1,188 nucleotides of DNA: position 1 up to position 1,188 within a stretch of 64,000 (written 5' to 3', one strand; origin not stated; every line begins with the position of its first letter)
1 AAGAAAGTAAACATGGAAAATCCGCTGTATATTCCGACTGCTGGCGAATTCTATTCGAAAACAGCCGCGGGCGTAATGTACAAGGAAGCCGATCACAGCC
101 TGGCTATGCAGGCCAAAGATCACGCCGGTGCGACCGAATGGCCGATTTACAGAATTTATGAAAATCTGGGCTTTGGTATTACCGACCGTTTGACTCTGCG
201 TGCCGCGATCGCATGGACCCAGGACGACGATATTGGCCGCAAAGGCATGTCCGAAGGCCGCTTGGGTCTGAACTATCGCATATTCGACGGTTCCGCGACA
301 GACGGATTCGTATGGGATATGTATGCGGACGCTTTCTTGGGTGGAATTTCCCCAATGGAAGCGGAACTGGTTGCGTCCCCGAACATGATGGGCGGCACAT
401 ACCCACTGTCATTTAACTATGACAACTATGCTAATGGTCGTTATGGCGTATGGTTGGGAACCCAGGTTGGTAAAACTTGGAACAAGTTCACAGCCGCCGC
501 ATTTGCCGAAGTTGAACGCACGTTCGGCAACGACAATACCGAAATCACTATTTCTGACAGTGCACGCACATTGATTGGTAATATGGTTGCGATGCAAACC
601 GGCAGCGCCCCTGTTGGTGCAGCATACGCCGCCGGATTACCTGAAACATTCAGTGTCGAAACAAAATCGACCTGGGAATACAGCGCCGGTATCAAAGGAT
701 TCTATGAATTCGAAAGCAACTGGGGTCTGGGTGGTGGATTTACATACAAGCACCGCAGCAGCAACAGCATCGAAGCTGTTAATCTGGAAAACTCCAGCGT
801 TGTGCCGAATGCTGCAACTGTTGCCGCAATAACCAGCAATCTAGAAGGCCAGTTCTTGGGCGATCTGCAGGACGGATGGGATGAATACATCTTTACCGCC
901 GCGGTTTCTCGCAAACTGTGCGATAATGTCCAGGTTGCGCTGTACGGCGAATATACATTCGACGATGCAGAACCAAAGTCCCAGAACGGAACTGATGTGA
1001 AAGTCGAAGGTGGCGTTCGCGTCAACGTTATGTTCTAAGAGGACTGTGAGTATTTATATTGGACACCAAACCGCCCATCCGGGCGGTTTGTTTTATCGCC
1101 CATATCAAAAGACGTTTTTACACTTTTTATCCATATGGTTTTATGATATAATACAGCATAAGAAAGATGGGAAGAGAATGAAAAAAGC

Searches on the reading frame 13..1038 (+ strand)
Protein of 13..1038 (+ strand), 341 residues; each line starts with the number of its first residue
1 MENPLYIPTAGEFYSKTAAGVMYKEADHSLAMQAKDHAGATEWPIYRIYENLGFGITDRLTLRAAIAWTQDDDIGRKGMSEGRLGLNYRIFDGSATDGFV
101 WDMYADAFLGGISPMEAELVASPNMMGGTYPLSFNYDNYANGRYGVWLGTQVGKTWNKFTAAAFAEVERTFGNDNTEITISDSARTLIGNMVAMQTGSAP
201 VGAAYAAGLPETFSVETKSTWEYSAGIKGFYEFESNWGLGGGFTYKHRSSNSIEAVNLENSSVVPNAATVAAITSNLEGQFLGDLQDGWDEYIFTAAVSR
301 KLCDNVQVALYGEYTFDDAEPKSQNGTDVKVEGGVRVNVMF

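Call 68: find_encoding_contigs(protein=window:13-1038:+, flank=10000, max_places=3)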
Protein window:13-1038:+ (341 aa): no gene with exactly this product is on record in the collection.
